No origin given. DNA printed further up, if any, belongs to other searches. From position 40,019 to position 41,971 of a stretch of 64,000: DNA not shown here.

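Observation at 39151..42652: GH16 glucanase / cellulose-synthase-like GT2 / HlyD-like adaptor operon: candidate exo-beta-glucan machine in a Gram-positive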

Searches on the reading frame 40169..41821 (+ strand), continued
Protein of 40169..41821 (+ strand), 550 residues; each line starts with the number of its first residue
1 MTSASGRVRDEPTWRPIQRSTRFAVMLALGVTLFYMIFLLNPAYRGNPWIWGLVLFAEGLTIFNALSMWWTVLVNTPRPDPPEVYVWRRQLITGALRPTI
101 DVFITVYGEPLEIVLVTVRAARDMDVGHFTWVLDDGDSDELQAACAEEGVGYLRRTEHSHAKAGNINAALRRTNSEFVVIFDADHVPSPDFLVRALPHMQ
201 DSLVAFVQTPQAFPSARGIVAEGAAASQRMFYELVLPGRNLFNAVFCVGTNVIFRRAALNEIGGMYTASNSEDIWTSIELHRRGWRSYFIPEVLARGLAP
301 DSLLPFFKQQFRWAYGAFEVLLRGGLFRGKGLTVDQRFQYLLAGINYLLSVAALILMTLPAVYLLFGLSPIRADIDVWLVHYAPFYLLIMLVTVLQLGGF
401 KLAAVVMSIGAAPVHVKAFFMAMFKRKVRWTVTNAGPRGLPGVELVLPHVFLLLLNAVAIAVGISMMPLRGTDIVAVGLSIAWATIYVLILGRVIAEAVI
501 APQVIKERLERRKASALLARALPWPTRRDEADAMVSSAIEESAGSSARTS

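Call 80: predict_structure(alignment_id=A4)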
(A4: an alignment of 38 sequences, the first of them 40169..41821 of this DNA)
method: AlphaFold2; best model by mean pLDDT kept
length: 550 residues; sequences in the alignment: 38
mean_pLDDT: 79.9   pTM: 0.80
mean pLDDT of the five models: 79.9, 77.6, 75.8, 75.6, 62.4
residues with pLDDT >= 90: 162; 70-90: 293; 50-70: 42; < 50: 53
segments of 3 or more residues with pLDDT < 50: 1-19, 431-441, 528-550
pLDDT, mean of each block of 10 residues (from residue 1): 30 46 71 79 83 86 78 72 90 94 91 94 95 86 95 82 88 96 92 93 91 82 81 63 69 95 87 87 88 85 81 86 75 82 87 88 87 73 75 72 84 89 76 42 72 94 91 85 92 84 74 86 64 45 38
secondary structure, 60 per line:
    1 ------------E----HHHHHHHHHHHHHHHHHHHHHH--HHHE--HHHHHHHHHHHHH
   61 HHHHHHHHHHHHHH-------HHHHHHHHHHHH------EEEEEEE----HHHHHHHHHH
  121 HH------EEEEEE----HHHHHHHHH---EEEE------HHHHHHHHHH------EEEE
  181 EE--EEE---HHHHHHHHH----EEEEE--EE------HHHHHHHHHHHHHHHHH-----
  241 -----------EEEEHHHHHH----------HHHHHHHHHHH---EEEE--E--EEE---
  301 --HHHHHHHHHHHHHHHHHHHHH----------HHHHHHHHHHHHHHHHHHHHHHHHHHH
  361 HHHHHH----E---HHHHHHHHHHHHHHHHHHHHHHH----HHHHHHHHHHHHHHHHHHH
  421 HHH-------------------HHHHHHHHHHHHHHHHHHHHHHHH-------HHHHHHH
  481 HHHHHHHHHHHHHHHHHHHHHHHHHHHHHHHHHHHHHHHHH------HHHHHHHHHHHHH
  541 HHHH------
elements in order: H18-39 H48-74 H82-93 E100-106 H111-122 E129-134 H139-147 E151-154 H161-170 E177-182 E185-187 H191-199 E204-208 H219-235 E252-255 H256-261 H272-282 E286-289 E295-297 H303-323 H334-366 H375-397 H402-423 H443-466 H474-521 H528-544

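Call 82: get_annotated_region(hit=H92, flank=4000)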
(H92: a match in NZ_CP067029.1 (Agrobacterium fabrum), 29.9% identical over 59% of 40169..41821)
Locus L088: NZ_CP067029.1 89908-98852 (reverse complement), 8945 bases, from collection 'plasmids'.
description: Agrobacterium fabrum strain GV2260 plasmid pAtC58C1, complete sequence
organism: Agrobacterium fabrum (NCBI taxid 1176649)
taxonomy: Bacteria; Pseudomonadota; Alphaproteobacteria; Hyphomicrobiales; Rhizobiaceae; Agrobacterium; Agrobacterium fabrum
host: -; source: -; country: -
typing (MOB-suite, as given by PLSDB): conjugative; relaxase MOBQ; mating-pair formation MPF_T
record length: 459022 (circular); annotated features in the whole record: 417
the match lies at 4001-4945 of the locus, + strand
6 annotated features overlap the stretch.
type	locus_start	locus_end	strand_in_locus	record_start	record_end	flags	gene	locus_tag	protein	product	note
CDS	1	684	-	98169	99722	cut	-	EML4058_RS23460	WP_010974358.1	ISL3 family transposase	-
CDS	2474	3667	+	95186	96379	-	-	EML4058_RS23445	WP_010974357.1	HlyD family efflux transporter periplasmic adaptor subunit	-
CDS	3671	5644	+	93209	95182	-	-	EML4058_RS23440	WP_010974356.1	cellulose synthase catalytic subunit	-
CDS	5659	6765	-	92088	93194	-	-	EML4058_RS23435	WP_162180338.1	cache domain-containing protein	-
CDS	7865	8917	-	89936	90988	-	-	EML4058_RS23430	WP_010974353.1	sensor histidine kinase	GO:0007165 - signal transduction [Evidence IEA]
CDS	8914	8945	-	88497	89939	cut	-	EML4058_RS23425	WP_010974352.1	ATPase domain-containing protein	-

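Call 83: get_annotated_region(hit=H51, flank=4000)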
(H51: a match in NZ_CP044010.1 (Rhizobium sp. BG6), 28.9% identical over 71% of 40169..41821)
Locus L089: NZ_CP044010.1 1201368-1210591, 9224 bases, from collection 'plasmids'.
description: Rhizobium sp. BG6 plasmid pRPC, complete sequence
organism: Rhizobium sp. BG6 (NCBI taxid 2613771)
taxonomy: Bacteria; Pseudomonadota; Alphaproteobacteria; Hyphomicrobiales; Rhizobiaceae; Rhizobium; Rhizobium sp. BG6
host: -; source: Prosopis cineraria,pure bacterial culture,nodule; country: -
typing (MOB-suite, as given by PLSDB): non-mobilizable
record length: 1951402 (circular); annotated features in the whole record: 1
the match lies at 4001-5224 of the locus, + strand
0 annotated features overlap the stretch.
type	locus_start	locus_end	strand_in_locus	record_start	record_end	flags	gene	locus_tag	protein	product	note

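Call 84: get_annotated_region(hit=H94, flank=4000)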
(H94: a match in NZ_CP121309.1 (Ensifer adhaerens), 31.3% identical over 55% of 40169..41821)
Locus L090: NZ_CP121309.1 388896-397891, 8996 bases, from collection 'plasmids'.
description: Ensifer adhaerens strain Casida A-T305 plasmid unnamedA, complete sequence
organism: Ensifer adhaerens (NCBI taxid 106592)
taxonomy: Bacteria; Pseudomonadota; Alphaproteobacteria; Hyphomicrobiales; Rhizobiaceae; Ensifer; Ensifer adhaerens
host: -; source: bacterial colony,soil; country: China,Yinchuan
typing (MOB-suite, as given by PLSDB): non-mobilizable; mating-pair formation MPF_T
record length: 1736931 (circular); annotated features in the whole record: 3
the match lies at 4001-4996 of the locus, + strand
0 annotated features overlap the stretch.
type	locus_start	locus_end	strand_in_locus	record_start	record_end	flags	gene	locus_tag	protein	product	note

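Call 86: fold_search(model_id=the predicted structure, library=pdb)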
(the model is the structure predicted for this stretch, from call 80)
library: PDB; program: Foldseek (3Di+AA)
matches with E <= 10: 999; with E <= 0.001: 261
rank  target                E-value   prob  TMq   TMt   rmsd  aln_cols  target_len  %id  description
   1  9b8v_E                3.2e-29  1.00  0.71  0.48   4.8       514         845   28  AlphaFold2 informed cryo-EM model of the E. coli cellulose synthase BcsAG3B6 complex (released 2025-02-19)
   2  9fnn_A                1.5e-27  1.00  0.71  0.51   5.3       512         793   28  Cryo-EM structure of the c-di-GMP-saturated 'crown'less Bcs macrocomplex for cellulose secretion in E. coli (released 2024-10-16)
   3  4p00_A                1.0e-26  1.00  0.69  0.53   6.0       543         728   26  Bacterial Cellulose Synthase in complex with cyclic-di-GMP and UDP (released 2014-04-09)
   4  9fmz_A                7.4e-26  1.00  0.69  0.48   4.8       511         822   27  Cryo-EM structure of the c-di-GMP-bound synthase:pEtN transferase complex (BcsA-Bct-G3) from the E. coli cellulose sec (released 2024-10-16)
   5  9fmv_A                3.3e-25  1.00  0.66  0.48   4.5       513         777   28  Cryo-EM structure of the c-di-GMP-free synthase:pEtN transferase complex (BcsA-Bct-G3) from the E. coli cellulose secr (released 2024-10-16)
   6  9fp0_A                6.1e-25  1.00  0.65  0.47   4.8       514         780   27  Cryo-EM structure of the 'crown'less Bcs macrocomplex for E. coli cellulose secretion in non-saturating c-di-GMP (loca (released 2024-10-16)
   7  5ej1_A                2.3e-24  1.00  0.68  0.53   6.9       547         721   25  Pre-translocation state of bacterial cellulose synthase (released 2016-03-30)
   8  4hg6_A                9.2e-24  1.00  0.63  0.47  14.0       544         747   26  Structure of a cellulose synthase - cellulose translocation intermediate (released 2012-12-19)
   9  8vht_A                3.0e-18  1.00  0.63  0.52   8.0       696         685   18  Cryo EM structure of a soybean CesA3 homotrimer (released 2025-01-15)
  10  8vi0_B                3.8e-17  1.00  0.63  0.49  11.8       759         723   17  Cryo EM structure of a soybean CesA6 homotrimer (released 2025-01-15)
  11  8g2j_D                4.0e-17  1.00  0.65  0.51  10.0       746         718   16  Hybrid aspen cellulose synthase-8 bound to UDP-glucose (released 2023-03-01)
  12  8g2j_C                4.4e-17  1.00  0.64  0.50  10.2       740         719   16  Hybrid aspen cellulose synthase-8 bound to UDP-glucose (released 2023-03-01)
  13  8vi0_A                4.4e-17  1.00  0.61  0.48  11.7       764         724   17  Cryo EM structure of a soybean CesA6 homotrimer (released 2025-01-15)
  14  8g2j_I                5.9e-17  1.00  0.64  0.50  14.4       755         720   16  Hybrid aspen cellulose synthase-8 bound to UDP-glucose (released 2023-03-01)
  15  6wlb_A                3.0e-16  1.00  0.63  0.50  11.4       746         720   16  Structure of homotrimeric poplar cellulose synthase isoform 8 (released 2020-07-22)
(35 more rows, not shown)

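Call 88: find_homologous_proteins(query=L007:4650-6617:+, max_evalue=1e-50)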
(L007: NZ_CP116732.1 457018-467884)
Query L007:4650-6617:+ (655 aa): 2949 proteins with E <= 1e-50 among 8000 candidates; the best 120 are listed.
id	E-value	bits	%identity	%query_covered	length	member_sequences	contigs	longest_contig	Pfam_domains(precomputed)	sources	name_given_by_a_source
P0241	0.0e+0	1482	99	100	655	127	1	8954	PF13632.13,PF13506.14,PF13641.13,PF03552.21,PF00535.33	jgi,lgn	-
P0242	0.0e+0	1363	90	100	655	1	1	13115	PF13632.13,PF13506.14,PF13641.13,PF03552.21,PF00535.33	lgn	-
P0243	0.0e+0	1338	88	100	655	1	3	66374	PF13632.13,PF13506.14,PF13641.13,PF03552.21,PF00535.33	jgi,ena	-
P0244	0.0e+0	1329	88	100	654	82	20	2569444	PF13632.13,PF13506.14,PF13641.13,PF03552.21,PF00535.33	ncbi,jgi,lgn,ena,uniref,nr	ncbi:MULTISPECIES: glycosyltransferase family 2 protein [Agrobacterium]|uniref:Glycosyltransferase n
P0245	0.0e+0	1311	86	100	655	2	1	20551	PF13632.13,PF13506.14,PF13641.13,PF03552.21,PF00535.33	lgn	-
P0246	0.0e+0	1246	82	100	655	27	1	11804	PF13632.13,PF13506.14,PF13641.13,PF03552.21,PF00535.33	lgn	-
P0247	0.0e+0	1235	83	100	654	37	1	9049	PF13632.13,PF13506.14,PF13641.13,PF03552.21,PF00535.33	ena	-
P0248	0.0e+0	1206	80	100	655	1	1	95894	PF13632.13,PF13506.14,PF13641.13,PF03552.21,PF00535.33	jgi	jgi:cellulose synthase (UDP-forming)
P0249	0.0e+0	1167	77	100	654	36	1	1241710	PF13632.13,PF13506.14,PF13641.13,PF03552.21,PF00535.33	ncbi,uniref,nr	ncbi:glycosyltransferase family 2 protein [Rhizobium sp. CNPSo 3968]|uniref:glycosyltransferase fami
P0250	0.0e+0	1166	77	100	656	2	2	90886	PF13632.13,PF13506.14,PF13641.13,PF03552.21,PF00535.33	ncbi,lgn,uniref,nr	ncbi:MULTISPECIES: glycosyltransferase family 2 protein [Rhizobium]|uniref:Cellulose synthase (UDP-f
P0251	0.0e+0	1156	76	100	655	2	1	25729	PF13632.13,PF13506.14,PF13641.13,PF03552.21,PF00535.33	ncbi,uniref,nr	ncbi:Beta 1,3 glucan synthase catalytic subunit [Rhizobium freirei PRF 81]|uniref:Beta 1,3 glucan sy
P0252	0.0e+0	1149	77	100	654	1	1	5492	PF13632.13,PF13506.14,PF13641.13,PF03552.21,PF00535.33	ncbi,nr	ncbi:MAG: glycosyltransferase [Rhizobiaceae bacterium]|nr:glycosyltransferase [Rhizobiaceae bacteriu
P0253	0.0e+0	1145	76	100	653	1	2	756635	PF13632.13,PF13506.14,PF13641.13,PF03552.21,PF00535.33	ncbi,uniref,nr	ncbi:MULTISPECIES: cellulose synthase catalytic subunit [unclassified Rhizobium]|uniref:glycosyltran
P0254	0.0e+0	1145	75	100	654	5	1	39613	PF13632.13,PF13506.14,PF13641.13,PF03552.21,PF00535.33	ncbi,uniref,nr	ncbi:glycosyltransferase family 2 protein [Rhizobium calliandrae]|uniref:Glycosyltransferase family 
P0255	3.2e-292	989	65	100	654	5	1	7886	PF13632.13,PF13506.14,PF13641.13,PF03552.21,PF00535.33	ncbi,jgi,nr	ncbi:MAG TPA: glycosyltransferase family 2 protein [Edaphobacter sp.]|nr:glycosyltransferase family 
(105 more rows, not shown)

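Call 90: search_protein_representatives(alignment_id=A4)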
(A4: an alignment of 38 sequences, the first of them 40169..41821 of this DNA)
Query: 38 sequences, 563 profile positions. Proteins with E-value up to 0.001 (for the whole library): 14429; up to 1e-10: 7176; up to 1e-30: 2408. The best 150 are listed.
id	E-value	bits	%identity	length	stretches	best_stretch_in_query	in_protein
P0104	0.0e+00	1017.4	-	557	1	6-547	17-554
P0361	1.4e-160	551.7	-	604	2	20-274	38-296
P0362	1.8e-151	521.6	-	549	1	21-526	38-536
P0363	1.5e-141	488.9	-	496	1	43-511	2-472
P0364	1.7e-135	468.9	-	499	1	29-509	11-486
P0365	7.6e-133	460.1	-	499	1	29-508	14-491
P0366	3.5e-132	458.0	-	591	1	33-519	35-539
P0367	1.6e-129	449.2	-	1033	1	36-513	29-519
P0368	3.3e-129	448.1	-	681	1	33-521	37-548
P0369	2.5e-128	445.2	-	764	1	37-528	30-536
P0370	6.9e-127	440.5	-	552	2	104-524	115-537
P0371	1.4e-121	423.0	-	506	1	30-508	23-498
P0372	7.5e-121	420.6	-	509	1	35-510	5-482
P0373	6.4e-120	417.5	-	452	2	20-274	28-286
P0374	8.5e-120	417.1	-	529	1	35-503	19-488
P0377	1.2e-111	390.1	-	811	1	39-507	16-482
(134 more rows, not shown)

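Call 92: search_protein_families(library=pfam, proteins=[P0367, P0369, P0377, P0368, P0361, P0366], max_evalue=0.001)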
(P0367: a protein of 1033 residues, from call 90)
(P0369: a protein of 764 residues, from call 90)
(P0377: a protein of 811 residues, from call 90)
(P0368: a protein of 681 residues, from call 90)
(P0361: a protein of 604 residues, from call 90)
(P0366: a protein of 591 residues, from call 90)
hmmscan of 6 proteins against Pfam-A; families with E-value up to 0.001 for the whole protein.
P0367 (1033 aa): 5 families
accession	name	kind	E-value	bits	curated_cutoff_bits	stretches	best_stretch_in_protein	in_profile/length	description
PF13632.12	Glyco_trans_2_3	-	5.5e-22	79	27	1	197-407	3-185/198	Glycosyl transferase family group 2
PF13641.12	Glyco_tranf_2_3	-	1.5e-20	74.6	27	1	120-335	5-230/230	Glycosyltransferase like family 2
PF00535.33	Glycos_transf_2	-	4.8e-19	69.4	23.3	1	120-278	2-164/168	Glycosyl transferase family 2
PF03552.20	Cellulose_synt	-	2e-14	53.6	24.7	1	280-427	414-559/722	Cellulose synthase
PF13506.12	Glyco_transf_21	-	2.5e-10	40.5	21.7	1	176-333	14-173/174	Glycosyl transferase family 21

P0369 (764 aa): 5 families
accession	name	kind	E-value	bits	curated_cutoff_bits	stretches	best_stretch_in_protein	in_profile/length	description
PF13641.12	Glyco_tranf_2_3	-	7.8e-24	85.4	27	1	119-336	3-230/230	Glycosyltransferase like family 2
PF13632.12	Glyco_trans_2_3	-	3.9e-23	82.7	27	1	196-418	1-195/198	Glycosyl transferase family group 2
PF00535.33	Glycos_transf_2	-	1.4e-20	74.3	23.3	1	121-281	2-166/168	Glycosyl transferase family 2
PF03552.20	Cellulose_synt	-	3.1e-14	52.9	24.7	1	281-399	414-534/722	Cellulose synthase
PF13506.12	Glyco_transf_21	-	2.5e-11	43.8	21.7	1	179-334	16-173/174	Glycosyl transferase family 21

P0377 (811 aa): 6 families
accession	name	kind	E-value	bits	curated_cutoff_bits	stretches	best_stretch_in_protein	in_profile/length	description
PF13641.12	Glyco_tranf_2_3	-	1.1e-25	91.5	27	1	127-302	51-230/230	Glycosyltransferase like family 2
PF13632.12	Glyco_trans_2_3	-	5.3e-25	88.8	27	1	164-369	2-192/198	Glycosyl transferase family group 2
PF00722.28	Glyco_hydro_16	-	2.4e-19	69.9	22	1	606-792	19-174/175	Glycosyl hydrolases family 16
PF00535.33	Glycos_transf_2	-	2.8e-17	63.6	23.3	1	88-247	2-166/168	Glycosyl transferase family 2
PF13506.12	Glyco_transf_21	-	6.1e-12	45.8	21.7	1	148-300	18-173/174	Glycosyl transferase family 21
PF03552.20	Cellulose_synt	-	1.1e-09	37.8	24.7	1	254-382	420-554/722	Cellulose synthase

P0368 (681 aa): 5 families
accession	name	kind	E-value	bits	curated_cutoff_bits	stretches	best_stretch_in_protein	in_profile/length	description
PF13632.12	Glyco_trans_2_3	-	1.1e-25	91.1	27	1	218-430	2-195/198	Glycosyl transferase family group 2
PF13641.12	Glyco_tranf_2_3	-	2e-21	77.5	27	1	140-356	3-230/230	Glycosyltransferase like family 2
PF00535.33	Glycos_transf_2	-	1.1e-17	64.9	23.3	1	142-302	2-167/168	Glycosyl transferase family 2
PF03552.20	Cellulose_synt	-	2.8e-14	53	24.7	1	301-445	414-557/722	Cellulose synthase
PF13506.12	Glyco_transf_21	-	6.2e-11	42.5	21.7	1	200-354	16-173/174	Glycosyl transferase family 21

P0361 (604 aa): 5 families
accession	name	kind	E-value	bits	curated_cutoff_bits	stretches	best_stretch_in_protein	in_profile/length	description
PF13632.12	Glyco_trans_2_3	-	5.9e-27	95.2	27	1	209-456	1-196/198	Glycosyl transferase family group 2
PF13641.12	Glyco_tranf_2_3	-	1.1e-25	91.4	27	1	130-384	1-230/230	Glycosyltransferase like family 2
PF00535.33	Glycos_transf_2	-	9.3e-20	71.7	23.3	1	134-296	2-167/168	Glycosyl transferase family 2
PF03552.20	Cellulose_synt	-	4.9e-11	42.3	24.7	1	333-439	417-529/722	Cellulose synthase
PF13506.12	Glyco_transf_21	-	2e-10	40.8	21.7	1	192-296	16-117/174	Glycosyl transferase family 21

P0366 (591 aa): 5 families
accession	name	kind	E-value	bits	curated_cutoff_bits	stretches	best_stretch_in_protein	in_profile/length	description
PF13641.12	Glyco_tranf_2_3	-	1.5e-24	87.7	27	1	134-349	4-230/230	Glycosyltransferase like family 2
PF13632.12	Glyco_trans_2_3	-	5.1e-23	82.4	27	1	212-411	3-183/198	Glycosyl transferase family group 2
PF00535.33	Glycos_transf_2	-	1.1e-22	81.2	23.3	1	135-295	2-167/168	Glycosyl transferase family 2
PF03552.20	Cellulose_synt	-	9.2e-12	44.7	24.7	1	295-438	415-557/722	Cellulose synthase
PF13506.12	Glyco_transf_21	-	1.2e-10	41.5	21.7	1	193-347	16-173/174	Glycosyl transferase family 21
